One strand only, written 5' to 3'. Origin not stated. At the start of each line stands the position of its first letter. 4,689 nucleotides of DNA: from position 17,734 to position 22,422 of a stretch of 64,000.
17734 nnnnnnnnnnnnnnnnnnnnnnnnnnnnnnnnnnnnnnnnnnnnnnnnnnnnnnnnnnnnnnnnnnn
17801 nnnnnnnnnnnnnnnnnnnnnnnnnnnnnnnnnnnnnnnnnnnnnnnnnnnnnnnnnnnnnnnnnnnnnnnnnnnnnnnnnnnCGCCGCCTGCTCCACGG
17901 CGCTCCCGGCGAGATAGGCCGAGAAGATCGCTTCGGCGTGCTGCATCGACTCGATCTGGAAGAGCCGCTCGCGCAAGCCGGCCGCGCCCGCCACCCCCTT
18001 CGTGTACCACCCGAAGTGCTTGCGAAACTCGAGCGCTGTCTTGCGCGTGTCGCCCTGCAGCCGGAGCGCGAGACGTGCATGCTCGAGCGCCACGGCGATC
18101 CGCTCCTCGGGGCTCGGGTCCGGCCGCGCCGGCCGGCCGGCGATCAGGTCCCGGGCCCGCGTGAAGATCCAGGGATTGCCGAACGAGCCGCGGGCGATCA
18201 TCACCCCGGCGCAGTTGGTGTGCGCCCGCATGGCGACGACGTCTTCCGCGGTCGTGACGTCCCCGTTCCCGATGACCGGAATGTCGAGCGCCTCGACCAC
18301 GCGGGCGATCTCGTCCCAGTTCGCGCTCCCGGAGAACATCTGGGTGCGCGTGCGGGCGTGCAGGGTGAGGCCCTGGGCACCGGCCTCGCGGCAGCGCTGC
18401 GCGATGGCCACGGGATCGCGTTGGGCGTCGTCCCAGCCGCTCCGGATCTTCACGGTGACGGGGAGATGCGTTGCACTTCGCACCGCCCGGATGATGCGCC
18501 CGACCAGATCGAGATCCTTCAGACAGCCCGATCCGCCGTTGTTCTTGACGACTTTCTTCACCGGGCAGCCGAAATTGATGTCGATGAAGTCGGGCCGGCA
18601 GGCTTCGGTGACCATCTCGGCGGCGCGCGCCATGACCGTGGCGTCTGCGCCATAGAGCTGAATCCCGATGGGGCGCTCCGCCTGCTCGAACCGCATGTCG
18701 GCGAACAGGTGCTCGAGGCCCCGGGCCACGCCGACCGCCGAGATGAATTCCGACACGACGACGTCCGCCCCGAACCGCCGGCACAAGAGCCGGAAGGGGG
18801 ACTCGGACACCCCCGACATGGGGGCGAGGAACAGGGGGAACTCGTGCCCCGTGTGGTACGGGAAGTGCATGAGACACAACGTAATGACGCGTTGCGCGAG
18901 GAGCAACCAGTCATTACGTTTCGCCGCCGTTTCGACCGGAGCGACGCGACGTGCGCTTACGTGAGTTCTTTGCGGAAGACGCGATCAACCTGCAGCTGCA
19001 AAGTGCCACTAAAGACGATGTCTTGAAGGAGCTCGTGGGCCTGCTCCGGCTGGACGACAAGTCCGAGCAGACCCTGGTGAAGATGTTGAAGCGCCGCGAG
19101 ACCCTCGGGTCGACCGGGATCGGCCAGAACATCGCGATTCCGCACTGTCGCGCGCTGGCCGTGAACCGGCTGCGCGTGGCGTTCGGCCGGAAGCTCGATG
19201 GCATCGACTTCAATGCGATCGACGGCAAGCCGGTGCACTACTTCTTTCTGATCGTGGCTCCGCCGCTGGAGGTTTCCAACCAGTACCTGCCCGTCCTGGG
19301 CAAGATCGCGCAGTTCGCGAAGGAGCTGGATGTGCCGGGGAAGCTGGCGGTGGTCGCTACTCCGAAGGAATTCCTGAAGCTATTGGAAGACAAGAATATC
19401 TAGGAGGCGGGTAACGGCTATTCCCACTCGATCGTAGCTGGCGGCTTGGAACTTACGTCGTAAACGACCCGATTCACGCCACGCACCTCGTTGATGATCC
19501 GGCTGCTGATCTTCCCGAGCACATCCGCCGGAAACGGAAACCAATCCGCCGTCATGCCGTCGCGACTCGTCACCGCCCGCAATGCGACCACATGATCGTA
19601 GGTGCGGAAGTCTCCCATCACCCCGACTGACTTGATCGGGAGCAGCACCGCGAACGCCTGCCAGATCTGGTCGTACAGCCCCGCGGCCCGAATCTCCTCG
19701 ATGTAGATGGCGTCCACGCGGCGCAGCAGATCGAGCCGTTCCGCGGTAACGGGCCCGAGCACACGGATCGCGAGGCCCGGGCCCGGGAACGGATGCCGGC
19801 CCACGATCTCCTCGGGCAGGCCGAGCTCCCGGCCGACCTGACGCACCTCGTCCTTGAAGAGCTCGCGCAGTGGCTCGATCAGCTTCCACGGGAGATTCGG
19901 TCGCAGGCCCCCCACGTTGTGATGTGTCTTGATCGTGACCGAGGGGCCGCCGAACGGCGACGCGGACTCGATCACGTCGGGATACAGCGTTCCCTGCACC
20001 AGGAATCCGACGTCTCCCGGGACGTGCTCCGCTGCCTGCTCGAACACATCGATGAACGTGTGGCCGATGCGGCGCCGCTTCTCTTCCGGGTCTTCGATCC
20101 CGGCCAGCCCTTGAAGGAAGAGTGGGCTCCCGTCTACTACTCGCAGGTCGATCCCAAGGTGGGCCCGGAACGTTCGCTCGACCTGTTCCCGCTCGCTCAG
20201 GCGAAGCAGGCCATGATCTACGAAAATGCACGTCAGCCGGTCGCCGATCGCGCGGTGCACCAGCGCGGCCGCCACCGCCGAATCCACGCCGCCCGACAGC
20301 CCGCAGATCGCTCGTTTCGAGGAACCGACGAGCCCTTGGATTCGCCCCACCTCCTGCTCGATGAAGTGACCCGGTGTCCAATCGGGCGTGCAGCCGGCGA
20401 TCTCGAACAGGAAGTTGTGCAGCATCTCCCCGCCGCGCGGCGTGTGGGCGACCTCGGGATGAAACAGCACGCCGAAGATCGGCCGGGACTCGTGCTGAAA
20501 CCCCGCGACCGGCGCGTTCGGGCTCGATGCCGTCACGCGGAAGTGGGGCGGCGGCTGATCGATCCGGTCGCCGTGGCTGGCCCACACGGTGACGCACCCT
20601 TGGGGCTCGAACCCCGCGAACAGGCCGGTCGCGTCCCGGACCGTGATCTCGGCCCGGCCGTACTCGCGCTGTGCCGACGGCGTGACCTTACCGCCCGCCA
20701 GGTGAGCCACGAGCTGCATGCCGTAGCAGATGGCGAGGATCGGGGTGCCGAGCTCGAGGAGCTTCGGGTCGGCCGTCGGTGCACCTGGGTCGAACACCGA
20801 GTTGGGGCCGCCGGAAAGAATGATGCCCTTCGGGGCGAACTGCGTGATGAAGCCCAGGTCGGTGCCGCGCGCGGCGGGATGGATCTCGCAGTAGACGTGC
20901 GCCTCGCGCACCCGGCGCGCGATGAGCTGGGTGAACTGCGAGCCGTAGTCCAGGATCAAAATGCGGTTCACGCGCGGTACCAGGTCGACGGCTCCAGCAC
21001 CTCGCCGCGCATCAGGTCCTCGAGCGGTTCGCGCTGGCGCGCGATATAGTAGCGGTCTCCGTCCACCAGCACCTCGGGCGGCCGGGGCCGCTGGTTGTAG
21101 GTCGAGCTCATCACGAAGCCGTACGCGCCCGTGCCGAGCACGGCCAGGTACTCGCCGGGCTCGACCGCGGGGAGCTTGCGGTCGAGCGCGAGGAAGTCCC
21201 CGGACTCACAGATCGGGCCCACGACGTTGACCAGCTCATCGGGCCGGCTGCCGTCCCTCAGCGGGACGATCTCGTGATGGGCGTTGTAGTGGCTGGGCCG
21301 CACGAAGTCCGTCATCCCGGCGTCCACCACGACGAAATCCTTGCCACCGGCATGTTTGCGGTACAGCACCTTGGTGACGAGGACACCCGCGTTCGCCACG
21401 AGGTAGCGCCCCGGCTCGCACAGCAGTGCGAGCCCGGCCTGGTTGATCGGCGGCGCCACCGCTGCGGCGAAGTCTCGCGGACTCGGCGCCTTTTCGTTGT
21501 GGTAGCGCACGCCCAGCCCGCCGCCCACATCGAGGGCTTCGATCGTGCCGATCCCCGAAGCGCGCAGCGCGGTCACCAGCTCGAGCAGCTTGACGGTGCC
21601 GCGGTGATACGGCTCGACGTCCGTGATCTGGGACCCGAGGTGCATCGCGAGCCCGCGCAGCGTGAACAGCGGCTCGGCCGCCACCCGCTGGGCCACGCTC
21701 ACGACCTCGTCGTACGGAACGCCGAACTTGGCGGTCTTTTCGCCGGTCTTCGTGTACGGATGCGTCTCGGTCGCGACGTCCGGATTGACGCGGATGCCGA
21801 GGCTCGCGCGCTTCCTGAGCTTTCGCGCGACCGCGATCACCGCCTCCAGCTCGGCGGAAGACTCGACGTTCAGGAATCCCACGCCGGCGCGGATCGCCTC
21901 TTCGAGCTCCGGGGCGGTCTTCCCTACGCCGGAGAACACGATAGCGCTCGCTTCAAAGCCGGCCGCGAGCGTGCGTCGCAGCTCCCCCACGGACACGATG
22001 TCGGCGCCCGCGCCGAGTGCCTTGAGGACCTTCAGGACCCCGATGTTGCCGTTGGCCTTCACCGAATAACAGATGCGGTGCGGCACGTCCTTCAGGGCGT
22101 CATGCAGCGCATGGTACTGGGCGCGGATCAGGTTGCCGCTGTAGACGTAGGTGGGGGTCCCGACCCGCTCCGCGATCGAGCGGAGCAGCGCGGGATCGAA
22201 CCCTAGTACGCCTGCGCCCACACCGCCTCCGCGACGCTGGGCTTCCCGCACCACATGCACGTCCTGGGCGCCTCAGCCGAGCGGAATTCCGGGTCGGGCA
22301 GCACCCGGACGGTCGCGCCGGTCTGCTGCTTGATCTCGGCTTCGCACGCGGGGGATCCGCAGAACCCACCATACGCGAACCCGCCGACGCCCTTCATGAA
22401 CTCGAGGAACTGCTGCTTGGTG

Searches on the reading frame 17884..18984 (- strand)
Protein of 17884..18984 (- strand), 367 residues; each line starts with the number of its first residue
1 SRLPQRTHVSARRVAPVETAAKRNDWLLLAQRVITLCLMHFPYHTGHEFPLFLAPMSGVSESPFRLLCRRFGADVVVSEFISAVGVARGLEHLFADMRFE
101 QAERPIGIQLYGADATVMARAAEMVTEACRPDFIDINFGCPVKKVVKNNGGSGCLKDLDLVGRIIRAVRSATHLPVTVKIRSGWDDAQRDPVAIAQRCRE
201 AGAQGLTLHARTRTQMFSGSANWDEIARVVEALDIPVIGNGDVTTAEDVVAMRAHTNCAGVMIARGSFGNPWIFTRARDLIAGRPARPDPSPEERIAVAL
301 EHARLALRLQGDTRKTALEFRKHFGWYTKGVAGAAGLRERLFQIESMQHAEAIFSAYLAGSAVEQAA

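Call 29: search_protein_families(library=pfam, proteins=[window:17884-18984:-], max_evalue=0.00001)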
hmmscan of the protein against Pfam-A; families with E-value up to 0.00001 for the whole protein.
window:17884-18984:- (367 aa): 1 family
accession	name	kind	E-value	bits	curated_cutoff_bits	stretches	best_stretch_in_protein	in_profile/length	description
PF01207.24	Dus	-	6.2e-83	278.9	20.4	1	53-352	2-300/311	Dihydrouridine synthase (Dus)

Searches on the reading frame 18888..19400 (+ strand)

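Call 30: search_protein_families(library=pfam, proteins=[window:18888-19400:+], max_evalue=0.00001)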
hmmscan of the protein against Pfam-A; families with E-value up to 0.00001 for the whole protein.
window:18888-19400:+ (171 aa): 1 family
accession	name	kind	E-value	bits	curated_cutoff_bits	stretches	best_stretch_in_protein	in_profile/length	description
PF00359.27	PTS_EIIA_2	-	8.1e-27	94.4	27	1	26-168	1-143/144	Phosphoenolpyruvate-dependent sugar phosphotransferase system, EIIA 2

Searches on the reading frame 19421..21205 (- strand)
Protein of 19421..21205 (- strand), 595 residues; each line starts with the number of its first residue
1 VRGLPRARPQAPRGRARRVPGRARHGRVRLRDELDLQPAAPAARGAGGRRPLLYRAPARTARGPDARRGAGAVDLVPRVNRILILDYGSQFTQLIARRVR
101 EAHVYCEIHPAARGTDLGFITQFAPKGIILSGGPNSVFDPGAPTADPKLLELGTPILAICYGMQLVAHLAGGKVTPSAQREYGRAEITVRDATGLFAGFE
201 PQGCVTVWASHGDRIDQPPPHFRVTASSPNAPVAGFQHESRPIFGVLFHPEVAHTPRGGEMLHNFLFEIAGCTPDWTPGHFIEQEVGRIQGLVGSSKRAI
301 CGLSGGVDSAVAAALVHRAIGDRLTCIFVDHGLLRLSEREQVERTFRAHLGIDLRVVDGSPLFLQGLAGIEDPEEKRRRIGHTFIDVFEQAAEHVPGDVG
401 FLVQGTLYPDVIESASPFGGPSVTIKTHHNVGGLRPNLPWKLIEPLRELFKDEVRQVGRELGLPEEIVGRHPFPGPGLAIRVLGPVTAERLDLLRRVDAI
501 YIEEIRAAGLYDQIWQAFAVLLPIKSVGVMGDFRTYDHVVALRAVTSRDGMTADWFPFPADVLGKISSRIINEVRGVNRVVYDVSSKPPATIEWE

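Call 30: search_protein_families(library=pfam, proteins=[window:19421-21205:-], max_evalue=0.00001)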
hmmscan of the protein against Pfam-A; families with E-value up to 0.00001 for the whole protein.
window:19421-21205:- (595 aa): 4 families
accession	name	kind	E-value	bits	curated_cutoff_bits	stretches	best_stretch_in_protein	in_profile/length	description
PF00958.27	GMP_synt_C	-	2.9e-46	155.9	27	1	503-594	1-92/92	GMP synthase C terminal domain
PF00117.34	GATase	-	7.7e-40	137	22.8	1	83-268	1-189/190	Glutamine amidotransferase class-I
PF02540.23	NAD_synthase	-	4.7e-09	36.2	21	0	296-323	18-45/242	NAD synthase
PF07722.19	Peptidase_C26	-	7.8e-09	36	20.5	1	149-251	101-219/219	Peptidase C26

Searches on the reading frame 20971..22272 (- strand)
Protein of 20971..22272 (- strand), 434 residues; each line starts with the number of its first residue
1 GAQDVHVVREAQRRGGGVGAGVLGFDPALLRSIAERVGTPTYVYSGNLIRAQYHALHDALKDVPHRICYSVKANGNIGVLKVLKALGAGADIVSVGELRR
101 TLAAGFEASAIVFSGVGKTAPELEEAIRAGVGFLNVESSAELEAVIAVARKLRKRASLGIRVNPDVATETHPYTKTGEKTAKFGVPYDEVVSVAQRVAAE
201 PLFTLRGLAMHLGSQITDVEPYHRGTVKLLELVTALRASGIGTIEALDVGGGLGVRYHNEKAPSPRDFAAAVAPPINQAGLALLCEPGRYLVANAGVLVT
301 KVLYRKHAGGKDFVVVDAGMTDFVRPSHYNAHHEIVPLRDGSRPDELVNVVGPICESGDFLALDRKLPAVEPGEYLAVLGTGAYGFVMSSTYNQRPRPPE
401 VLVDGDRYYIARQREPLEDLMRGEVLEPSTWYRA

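Call 30: search_protein_families(library=pfam, proteins=[window:20971-22272:-], max_evalue=0.00001)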
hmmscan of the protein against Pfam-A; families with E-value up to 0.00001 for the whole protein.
window:20971-22272:- (434 aa): 3 families
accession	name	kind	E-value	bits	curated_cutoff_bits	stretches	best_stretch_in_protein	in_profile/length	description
PF02784.22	Orn_Arg_deC_N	-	5e-55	187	23.4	1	49-293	4-247/247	Pyridoxal-dependent decarboxylase, pyridoxal binding domain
PF00278.28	Orn_DAP_Arg_deC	-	3.9e-27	94.8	23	1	42-382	2-95/95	Pyridoxal-dependent decarboxylase, C-terminal sheet domain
PF01168.26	Ala_racemase_N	-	2.1e-08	34.6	24.1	1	49-239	6-184/220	Alanine racemase, N-terminal domain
